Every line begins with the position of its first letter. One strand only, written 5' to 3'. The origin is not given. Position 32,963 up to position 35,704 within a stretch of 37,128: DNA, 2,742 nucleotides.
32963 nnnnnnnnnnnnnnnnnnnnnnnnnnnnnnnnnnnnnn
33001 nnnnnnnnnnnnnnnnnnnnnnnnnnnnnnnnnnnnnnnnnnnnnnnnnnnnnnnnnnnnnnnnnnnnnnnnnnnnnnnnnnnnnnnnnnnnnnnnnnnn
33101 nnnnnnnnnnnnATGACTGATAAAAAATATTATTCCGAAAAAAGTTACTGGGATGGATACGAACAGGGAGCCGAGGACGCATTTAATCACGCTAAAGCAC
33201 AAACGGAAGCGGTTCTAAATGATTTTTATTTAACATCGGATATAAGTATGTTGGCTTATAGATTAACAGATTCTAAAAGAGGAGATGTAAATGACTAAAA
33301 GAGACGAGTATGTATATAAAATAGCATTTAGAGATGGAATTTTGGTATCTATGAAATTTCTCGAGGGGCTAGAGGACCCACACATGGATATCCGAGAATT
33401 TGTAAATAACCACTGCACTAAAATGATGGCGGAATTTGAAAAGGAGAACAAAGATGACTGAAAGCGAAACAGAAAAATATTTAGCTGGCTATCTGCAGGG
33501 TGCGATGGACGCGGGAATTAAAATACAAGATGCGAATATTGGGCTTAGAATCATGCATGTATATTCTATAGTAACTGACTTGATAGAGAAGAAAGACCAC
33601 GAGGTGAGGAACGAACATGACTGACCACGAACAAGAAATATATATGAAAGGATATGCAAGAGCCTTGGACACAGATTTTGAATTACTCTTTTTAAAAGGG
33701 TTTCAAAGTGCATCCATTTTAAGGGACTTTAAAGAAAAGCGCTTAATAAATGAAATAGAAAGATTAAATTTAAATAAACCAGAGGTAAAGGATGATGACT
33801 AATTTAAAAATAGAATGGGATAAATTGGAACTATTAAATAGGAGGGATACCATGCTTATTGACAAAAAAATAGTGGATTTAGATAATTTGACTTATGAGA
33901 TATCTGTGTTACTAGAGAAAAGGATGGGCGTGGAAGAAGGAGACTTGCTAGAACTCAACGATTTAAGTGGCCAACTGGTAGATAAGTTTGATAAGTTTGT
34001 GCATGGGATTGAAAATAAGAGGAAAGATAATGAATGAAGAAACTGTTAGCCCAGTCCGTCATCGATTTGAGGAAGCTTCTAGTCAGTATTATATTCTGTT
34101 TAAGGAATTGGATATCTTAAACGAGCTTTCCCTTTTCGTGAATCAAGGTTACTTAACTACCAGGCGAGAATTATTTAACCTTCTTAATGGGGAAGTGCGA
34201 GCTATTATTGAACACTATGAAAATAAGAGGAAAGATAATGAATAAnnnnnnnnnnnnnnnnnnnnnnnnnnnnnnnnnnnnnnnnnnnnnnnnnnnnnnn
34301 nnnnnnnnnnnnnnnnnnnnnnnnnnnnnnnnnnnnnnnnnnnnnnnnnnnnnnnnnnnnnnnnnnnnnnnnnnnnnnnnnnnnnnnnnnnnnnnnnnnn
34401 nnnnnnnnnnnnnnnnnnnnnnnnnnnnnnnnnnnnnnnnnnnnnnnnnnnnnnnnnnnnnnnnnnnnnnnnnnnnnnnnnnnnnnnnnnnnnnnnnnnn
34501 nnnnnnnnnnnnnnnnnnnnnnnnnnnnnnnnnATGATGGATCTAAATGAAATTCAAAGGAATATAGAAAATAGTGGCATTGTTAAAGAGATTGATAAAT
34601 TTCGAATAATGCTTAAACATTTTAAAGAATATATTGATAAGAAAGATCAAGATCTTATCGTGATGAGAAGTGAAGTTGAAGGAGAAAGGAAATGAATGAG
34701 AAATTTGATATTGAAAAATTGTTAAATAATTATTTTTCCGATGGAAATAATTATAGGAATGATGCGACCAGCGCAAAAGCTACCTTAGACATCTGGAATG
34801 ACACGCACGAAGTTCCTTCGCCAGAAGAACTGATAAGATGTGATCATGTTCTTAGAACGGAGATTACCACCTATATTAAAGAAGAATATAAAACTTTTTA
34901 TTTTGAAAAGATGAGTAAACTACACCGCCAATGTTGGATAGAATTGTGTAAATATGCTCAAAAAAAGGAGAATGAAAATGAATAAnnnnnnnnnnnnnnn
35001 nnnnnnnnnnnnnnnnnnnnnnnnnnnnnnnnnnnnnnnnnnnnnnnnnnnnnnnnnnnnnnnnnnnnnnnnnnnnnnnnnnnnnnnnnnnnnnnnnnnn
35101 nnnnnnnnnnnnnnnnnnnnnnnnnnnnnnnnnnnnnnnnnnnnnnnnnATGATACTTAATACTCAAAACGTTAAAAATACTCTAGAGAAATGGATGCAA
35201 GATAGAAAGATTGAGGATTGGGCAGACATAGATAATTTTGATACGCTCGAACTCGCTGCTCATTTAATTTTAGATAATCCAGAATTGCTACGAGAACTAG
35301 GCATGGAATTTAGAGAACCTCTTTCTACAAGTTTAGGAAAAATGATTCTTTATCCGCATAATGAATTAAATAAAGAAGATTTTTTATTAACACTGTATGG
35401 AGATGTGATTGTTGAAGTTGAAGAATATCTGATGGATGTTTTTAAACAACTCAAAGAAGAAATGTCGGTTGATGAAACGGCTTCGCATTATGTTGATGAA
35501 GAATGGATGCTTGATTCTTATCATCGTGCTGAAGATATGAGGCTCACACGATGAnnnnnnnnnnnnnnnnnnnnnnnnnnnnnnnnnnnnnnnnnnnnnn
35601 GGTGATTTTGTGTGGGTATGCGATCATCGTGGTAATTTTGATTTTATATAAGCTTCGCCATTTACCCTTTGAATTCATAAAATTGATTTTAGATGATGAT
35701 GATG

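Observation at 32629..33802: Seven tandem paralogous mini-genes (53-61 aa) arranged as alternating A/B subtypes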

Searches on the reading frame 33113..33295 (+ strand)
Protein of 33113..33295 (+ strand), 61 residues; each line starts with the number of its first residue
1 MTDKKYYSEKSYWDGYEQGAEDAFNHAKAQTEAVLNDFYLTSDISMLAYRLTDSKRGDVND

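Call 8: search_protein_families(library=phrogs, proteins=[window:33113-33295:+], max_evalue=1)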
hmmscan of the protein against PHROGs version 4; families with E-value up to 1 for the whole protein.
seq(61 aa): 4 families
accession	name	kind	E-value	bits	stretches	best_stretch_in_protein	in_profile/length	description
phrog_18442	-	unknown function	0.13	13.2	1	5-32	19-46/100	-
phrog_37782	-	unknown function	0.16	13.1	1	16-44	60-88/112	-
phrog_21379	-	unknown function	0.24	12.6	1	8-25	35-52/76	-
phrog_13978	-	unknown function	0.38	11.7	1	24-61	4-43/50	-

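Call 9: search_protein_families(library=pfam, proteins=[window:33113-33295:+], max_evalue=10)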
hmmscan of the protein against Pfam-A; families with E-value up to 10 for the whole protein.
seq(61 aa): 0 families

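Call 65: search_protein_families(library=ncbifam, proteins=[window:33113-33295:+], max_evalue=1)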
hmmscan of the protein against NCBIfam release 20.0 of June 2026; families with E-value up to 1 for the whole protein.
seq(61 aa): 0 families

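Call 68: search_dna_similar(query=window:33113-33295:+, collection=phages, mode=protein, max_evalue=10, max_rows=15)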
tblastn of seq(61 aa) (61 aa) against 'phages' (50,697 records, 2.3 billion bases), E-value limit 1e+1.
Records with a match: 80; places in all: 80; records where one place covers at least 80% of the query: 77.
Best place of each record, by identity: <60% 80.
By first word of the organism name: Vibrio 77; Microcoleus 1; Bacteriophage 1; Fusobacterium 1.
By host as written in the record: - 72; Vibrio crassostreae 7; Fusobacterium nucleatum 1.
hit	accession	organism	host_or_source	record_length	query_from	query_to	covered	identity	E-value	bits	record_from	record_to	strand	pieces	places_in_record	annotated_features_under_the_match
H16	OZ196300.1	Vibrio phage 1264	Seawater and oysters mix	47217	1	59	97%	27.1%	2e+0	31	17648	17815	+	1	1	hypothetical protein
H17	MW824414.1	Vibrio phage 19E33.1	Vibrio crassostreae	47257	1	59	97%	27.1%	2e+0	31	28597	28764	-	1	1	hypothetical protein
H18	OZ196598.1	Vibrio phage 1208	Seawater and oysters mix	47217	1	59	97%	27.1%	2e+0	31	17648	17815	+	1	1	hypothetical protein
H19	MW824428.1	Vibrio phage 82E32.3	Vibrio crassostreae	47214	1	59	97%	27.1%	2e+0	30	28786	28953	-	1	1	hypothetical protein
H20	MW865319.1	Vibrio phage 11E33.1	Vibrio crassostreae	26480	1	59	97%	27.1%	2e+0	30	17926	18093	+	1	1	hypothetical protein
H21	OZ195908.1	Vibrio phage 1244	Seawater and oysters mix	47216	1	59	97%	27.1%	2e+0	30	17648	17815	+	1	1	hypothetical protein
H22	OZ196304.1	Vibrio phage 1258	Seawater and oysters mix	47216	1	59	97%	27.1%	2e+0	30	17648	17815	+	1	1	hypothetical protein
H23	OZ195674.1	Vibrio phage 1271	Seawater and oysters mix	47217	1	59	97%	27.1%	2e+0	30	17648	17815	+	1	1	hypothetical protein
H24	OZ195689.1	Vibrio phage 1223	Seawater and oysters mix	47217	1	59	97%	27.1%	2e+0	30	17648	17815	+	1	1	hypothetical protein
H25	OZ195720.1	Vibrio phage 1225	Seawater and oysters mix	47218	1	59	97%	27.1%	2e+0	30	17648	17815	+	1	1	hypothetical protein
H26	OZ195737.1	Vibrio phage 1268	Seawater and oysters mix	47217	1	59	97%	27.1%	2e+0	30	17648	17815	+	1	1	hypothetical protein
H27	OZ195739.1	Vibrio phage 1269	Seawater and oysters mix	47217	1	59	97%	27.1%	2e+0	30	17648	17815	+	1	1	hypothetical protein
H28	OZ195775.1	Vibrio phage 1222 g1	Seawater and oysters mix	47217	1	59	97%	27.1%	2e+0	30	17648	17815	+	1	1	hypothetical protein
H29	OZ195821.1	Vibrio phage 1243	Seawater and oysters mix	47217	1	59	97%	27.1%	2e+0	30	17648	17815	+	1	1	hypothetical protein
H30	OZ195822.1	Vibrio phage 1242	Seawater and oysters mix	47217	1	59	97%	27.1%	2e+0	30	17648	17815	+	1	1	hypothetical protein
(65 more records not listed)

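Call 70: get_annotated_region(hit=H17, flank=3000)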
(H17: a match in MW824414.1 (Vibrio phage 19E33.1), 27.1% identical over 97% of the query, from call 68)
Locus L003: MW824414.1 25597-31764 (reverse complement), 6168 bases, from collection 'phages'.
description: Vibrio phage 19E33.1, complete genome.
organism: Vibrio phage 19E33.1 (NCBI taxid 2859308)
taxonomy: Viruses; Duplodnaviria; Heunggongvirae; Uroviricota; Caudoviricetes
host: Vibrio crassostreae; source: filtered seawater; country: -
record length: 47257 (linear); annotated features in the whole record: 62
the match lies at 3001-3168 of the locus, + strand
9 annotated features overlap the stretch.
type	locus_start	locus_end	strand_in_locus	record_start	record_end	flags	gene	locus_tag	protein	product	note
CDS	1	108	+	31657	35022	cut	-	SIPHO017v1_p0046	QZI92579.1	hypothetical protein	-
CDS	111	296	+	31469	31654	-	-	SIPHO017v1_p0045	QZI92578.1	hypothetical protein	-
CDS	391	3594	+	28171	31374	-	-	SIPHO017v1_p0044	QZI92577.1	hypothetical protein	-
CDS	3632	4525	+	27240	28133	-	-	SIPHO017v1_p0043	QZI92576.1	hypothetical protein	conserved protein of unknown function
CDS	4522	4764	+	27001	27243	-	-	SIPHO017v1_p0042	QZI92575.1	hypothetical protein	conserved protein of unknown function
CDS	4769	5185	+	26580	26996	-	-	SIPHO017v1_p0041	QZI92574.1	lysozyme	-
CDS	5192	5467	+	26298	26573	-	-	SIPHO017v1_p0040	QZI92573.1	hypothetical protein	conserved protein of unknown function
CDS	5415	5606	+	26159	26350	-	-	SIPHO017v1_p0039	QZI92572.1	hypothetical protein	-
CDS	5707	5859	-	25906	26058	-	-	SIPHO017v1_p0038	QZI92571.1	hypothetical protein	-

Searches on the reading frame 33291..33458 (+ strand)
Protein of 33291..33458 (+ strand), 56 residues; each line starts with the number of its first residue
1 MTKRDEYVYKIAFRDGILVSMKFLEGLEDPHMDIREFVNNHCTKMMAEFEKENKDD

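Call 8: search_protein_families(library=phrogs, proteins=[window:33291-33458:+], max_evalue=1)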
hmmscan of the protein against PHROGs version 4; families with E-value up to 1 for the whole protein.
seq(56 aa): 1 family
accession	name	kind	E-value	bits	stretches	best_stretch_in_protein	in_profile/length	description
phrog_21579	-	unknown function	0.065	14.3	1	14-52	20-58/137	-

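Call 9: search_protein_families(library=pfam, proteins=[window:33291-33458:+], max_evalue=10)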
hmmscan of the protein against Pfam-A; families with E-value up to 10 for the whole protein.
seq(56 aa): 2 families
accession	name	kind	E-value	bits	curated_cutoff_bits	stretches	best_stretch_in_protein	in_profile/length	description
PF03501.21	S10_plectin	-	0.14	12.7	26.9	1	3-49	4-47/93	Plectin/S10 domain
PF04815.20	Sec23_helical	-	0.2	11.9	27.8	1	24-55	14-46/103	Sec23/Sec24 helical domain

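Call 65: search_protein_families(library=ncbifam, proteins=[window:33291-33458:+], max_evalue=1)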
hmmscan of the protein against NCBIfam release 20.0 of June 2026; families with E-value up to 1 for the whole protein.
seq(56 aa): 0 families

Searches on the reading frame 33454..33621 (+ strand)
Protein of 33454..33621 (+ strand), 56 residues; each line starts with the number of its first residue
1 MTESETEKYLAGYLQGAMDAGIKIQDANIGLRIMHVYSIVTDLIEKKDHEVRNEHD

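Call 8: search_protein_families(library=phrogs, proteins=[window:33454-33621:+], max_evalue=1)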
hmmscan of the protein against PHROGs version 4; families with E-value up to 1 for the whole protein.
seq(56 aa): 0 families

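Call 9: search_protein_families(library=pfam, proteins=[window:33454-33621:+], max_evalue=10)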
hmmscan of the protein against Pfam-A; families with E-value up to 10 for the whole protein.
seq(56 aa): 0 families

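Call 52: predict_structure(alignment_id=A6)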
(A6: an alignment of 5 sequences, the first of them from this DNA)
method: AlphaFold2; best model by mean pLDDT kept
length: 56 residues; sequences in the alignment: 5
mean_pLDDT: 67.7   pTM: 0.31
mean pLDDT of the five models: 67.7, 66.4, 66.0, 62.9, 61.3
residues with pLDDT >= 90: 0; 70-90: 25; 50-70: 30; < 50: 1
segments of 3 or more residues with pLDDT < 50: none
pLDDT, mean of each block of 10 residues (from residue 1): 68 79 61 73 65 53
secondary structure, 60 per line:
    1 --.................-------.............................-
elements in order: H3-19 H27-55

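Call 65: search_protein_families(library=ncbifam, proteins=[window:33454-33621:+], max_evalue=1)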
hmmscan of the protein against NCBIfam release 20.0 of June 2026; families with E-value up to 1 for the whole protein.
seq(56 aa): 0 families

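Call 83: fold_search(model_id=the predicted structure, library=pdb)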
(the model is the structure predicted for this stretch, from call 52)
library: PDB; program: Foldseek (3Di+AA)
matches with E <= 10: 0; with E <= 0.001: 0
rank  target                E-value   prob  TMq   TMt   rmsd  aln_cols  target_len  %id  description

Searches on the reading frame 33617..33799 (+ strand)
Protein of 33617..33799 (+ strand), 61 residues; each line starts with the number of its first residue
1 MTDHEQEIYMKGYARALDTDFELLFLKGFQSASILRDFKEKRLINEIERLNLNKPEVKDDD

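Call 8: search_protein_families(library=phrogs, proteins=[window:33617-33799:+], max_evalue=1)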
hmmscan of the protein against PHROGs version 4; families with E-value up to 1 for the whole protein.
seq(61 aa): 1 family
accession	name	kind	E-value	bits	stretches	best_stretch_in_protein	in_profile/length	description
phrog_29208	-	unknown function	0.27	11.9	1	2-51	95-140/163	-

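Call 9: search_protein_families(library=pfam, proteins=[window:33617-33799:+], max_evalue=10)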
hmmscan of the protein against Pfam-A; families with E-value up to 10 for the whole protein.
seq(61 aa): 0 families

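Call 65: search_protein_families(library=ncbifam, proteins=[window:33617-33799:+], max_evalue=1)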
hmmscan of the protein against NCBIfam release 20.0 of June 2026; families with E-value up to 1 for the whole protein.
seq(61 aa): 0 families

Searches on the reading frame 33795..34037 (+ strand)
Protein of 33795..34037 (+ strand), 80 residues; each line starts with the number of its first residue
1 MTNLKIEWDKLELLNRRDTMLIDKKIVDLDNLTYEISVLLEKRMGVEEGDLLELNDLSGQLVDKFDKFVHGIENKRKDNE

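Call 40: search_protein_families(library=pfam, proteins=[window:33795-34037:+], max_evalue=0.1)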
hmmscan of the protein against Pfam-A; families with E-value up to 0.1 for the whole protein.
window:33795-34037:+ (80 aa): 0 families

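Call 41: search_protein_families(library=phrogs, proteins=[window:33795-34037:+], max_evalue=0.1)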
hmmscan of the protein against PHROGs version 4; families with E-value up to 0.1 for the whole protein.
window:33795-34037:+ (80 aa): 0 families

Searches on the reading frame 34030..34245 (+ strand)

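Call 40: search_protein_families(library=pfam, proteins=[window:34030-34245:+], max_evalue=0.1)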
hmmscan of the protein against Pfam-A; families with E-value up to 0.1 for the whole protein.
window:34030-34245:+ (71 aa): 0 families

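Call 41: search_protein_families(library=phrogs, proteins=[window:34030-34245:+], max_evalue=0.1)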
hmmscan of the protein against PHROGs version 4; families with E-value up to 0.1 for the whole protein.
window:34030-34245:+ (71 aa): 1 family
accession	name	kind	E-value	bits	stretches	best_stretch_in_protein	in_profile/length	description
phrog_13208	-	unknown function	0.056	14.8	1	24-65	25-65/91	-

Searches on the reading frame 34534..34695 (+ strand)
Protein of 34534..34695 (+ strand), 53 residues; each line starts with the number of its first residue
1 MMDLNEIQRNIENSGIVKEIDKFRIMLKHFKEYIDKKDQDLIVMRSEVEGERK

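Call 40: search_protein_families(library=pfam, proteins=[window:34534-34695:+], max_evalue=0.1)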
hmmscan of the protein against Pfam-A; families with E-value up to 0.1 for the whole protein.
window:34534-34695:+ (53 aa): 1 family
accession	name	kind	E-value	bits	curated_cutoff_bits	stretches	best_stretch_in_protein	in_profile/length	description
PF24319.2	DUF7491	-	0.064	13.9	30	1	12-49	8-45/90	Coiled-coil region of unknown function (DUF7491)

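Call 41: search_protein_families(library=phrogs, proteins=[window:34534-34695:+], max_evalue=0.1)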
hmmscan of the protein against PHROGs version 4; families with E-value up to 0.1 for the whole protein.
window:34534-34695:+ (53 aa): 2 families
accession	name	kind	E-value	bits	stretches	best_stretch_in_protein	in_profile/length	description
phrog_35047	-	unknown function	0.039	15.3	1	2-42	1-41/118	-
phrog_16129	-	integration and excision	0.041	14.8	1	3-39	26-66/67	excisionase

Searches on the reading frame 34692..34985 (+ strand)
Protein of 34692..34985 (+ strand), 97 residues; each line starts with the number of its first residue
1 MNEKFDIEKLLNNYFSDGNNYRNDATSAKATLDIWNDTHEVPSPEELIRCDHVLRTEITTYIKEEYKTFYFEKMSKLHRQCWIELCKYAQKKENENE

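Call 40: search_protein_families(library=pfam, proteins=[window:34692-34985:+], max_evalue=0.1)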
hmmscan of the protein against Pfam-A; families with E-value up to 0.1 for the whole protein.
window:34692-34985:+ (97 aa): 1 family
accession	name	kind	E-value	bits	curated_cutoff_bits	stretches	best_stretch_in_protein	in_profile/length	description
PF17956.6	NAPRTase_C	-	0.041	14.8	23.3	0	26-81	10-59/111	Nicotinate phosphoribosyltransferase C-terminal domain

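Call 41: search_protein_families(library=phrogs, proteins=[window:34692-34985:+], max_evalue=0.1)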
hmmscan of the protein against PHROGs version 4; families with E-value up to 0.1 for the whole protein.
window:34692-34985:+ (97 aa): 0 families

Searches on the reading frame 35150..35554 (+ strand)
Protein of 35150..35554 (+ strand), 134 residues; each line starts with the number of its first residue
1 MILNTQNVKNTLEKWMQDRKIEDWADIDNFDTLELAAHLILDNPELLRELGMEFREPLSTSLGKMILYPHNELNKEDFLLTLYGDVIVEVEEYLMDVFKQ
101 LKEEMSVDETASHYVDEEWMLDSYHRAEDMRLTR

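Call 32: find_related_loci(query=window:35150-35551:+, collection=viral_contigs, flank=6000)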
Query window:35150-35551:+ (134 aa) in viral_contigs; peptide patterns used: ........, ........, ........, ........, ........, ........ (x = any residue, [..] = any of these).
4 stretches matched a pattern, but none encodes a relative of the query by tblastn (E <= 1e-3).

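Call 33: find_related_loci(query=window:35150-35551:+, collection=genome_contigs, flank=6000)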
Query window:35150-35551:+ (134 aa) in genome_contigs; peptide patterns used: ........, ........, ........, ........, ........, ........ (x = any residue, [..] = any of these).
51 stretches matched a pattern, but none encodes a relative of the query by tblastn (E <= 1e-3).

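Call 34: find_homologous_proteins(query=window:35150-35551:+, max_evalue=0.001)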
Query window:35150-35551:+ (134 aa): 3 proteins with E <= 0.001 among 6 candidates.
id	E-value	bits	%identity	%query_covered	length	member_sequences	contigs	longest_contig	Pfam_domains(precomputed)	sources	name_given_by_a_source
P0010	1.5e-81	289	100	100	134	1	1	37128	-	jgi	-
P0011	7.5e-78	277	96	100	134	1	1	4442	-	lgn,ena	-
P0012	4.2e-70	252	88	100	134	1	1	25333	-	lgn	-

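Call 40: search_protein_families(library=pfam, proteins=[window:35150-35554:+], max_evalue=0.1)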
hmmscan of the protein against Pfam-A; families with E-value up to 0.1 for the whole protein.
window:35150-35554:+ (134 aa): 0 families

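Call 41: search_protein_families(library=phrogs, proteins=[window:35150-35554:+], max_evalue=0.1)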
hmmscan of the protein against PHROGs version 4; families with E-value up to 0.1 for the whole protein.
window:35150-35554:+ (134 aa): 0 families

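Call 65: search_protein_families(library=ncbifam, proteins=[window:35150-35554:+], max_evalue=1)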
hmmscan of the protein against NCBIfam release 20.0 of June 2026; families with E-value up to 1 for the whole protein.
window:35150-35554:+ (134 aa): 0 families
